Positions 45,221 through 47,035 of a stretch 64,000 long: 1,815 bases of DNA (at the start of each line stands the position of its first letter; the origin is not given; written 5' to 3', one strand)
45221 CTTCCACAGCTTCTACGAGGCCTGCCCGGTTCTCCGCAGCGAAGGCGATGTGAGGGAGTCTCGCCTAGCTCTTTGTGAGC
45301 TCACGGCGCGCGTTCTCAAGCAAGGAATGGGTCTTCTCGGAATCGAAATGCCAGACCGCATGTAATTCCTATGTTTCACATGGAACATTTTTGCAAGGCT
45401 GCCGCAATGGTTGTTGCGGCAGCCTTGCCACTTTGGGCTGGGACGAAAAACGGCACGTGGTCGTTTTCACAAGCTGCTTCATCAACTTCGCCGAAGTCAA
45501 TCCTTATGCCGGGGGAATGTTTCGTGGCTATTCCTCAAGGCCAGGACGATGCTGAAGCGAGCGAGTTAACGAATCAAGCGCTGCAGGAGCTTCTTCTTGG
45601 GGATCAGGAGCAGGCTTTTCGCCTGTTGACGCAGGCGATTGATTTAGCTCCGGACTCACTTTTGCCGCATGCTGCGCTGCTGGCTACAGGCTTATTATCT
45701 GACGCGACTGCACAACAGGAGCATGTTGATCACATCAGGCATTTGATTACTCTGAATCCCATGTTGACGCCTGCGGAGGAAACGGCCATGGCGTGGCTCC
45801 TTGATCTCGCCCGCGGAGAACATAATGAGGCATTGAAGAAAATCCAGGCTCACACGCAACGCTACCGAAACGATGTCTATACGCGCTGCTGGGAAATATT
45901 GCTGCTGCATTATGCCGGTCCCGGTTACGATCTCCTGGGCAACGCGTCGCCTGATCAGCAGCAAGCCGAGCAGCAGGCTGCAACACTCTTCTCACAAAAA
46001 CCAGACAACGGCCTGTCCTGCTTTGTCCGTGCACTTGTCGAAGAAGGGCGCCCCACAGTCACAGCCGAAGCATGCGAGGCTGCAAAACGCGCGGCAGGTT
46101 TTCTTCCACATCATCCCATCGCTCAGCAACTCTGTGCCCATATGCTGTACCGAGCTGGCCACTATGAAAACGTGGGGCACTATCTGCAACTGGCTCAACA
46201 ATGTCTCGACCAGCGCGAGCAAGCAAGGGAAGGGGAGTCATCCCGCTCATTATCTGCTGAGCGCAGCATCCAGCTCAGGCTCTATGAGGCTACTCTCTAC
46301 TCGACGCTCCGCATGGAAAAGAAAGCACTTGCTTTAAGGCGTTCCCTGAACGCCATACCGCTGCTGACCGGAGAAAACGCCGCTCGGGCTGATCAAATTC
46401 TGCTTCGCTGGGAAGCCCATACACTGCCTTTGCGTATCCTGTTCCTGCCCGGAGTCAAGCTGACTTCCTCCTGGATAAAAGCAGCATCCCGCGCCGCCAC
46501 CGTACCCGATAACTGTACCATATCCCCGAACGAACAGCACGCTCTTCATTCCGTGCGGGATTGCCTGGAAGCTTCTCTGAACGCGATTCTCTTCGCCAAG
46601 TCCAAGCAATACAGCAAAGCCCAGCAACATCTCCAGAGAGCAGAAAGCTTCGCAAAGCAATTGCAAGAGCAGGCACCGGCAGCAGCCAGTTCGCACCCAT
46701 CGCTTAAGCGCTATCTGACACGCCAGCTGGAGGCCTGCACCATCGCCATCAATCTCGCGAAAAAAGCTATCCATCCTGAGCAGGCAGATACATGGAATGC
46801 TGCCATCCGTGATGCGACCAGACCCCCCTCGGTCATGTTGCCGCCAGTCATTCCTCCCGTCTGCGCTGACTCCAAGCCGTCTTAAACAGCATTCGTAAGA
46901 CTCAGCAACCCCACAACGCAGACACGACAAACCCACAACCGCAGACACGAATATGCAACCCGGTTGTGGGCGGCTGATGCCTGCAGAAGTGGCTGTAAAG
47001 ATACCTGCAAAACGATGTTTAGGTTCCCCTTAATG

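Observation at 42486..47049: Array of four parS-type palindromes with a non-canonical core leading up to the DnaA-box cluster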

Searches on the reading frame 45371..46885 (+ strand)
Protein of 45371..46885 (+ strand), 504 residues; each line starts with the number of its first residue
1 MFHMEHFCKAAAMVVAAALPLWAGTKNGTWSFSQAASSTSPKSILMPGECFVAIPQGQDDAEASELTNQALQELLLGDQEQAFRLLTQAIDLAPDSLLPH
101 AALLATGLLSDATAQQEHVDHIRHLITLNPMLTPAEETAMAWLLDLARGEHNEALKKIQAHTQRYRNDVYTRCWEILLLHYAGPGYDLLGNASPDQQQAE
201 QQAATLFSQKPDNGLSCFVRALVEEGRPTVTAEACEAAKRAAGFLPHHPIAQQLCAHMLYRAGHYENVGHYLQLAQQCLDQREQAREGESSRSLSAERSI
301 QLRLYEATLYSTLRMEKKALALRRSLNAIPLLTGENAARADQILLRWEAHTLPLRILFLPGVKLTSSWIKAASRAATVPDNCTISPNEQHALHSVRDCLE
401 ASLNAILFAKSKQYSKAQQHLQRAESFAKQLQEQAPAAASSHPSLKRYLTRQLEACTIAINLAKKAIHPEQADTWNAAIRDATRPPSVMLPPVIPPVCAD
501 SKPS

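Call 35: search_protein_families(library=ncbifam, proteins=[window:45371-46885:+])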
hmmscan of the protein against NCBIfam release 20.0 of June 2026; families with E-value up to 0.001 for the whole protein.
window:45371-46885:+ (504 aa): 1 family
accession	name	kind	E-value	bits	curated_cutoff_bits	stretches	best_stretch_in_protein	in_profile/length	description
TIGR02917.1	PEP_TPR_lipo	equivalog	0.00018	19.5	312.2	0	197-286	244-332/899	XrtA/PEP-CTERM system TPR-repeat protein PrsT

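Call 49: search_protein_families(library=pfam, proteins=[window:45371-46885:+])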
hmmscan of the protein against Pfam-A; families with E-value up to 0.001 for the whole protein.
window:45371-46885:+ (504 aa): 0 families
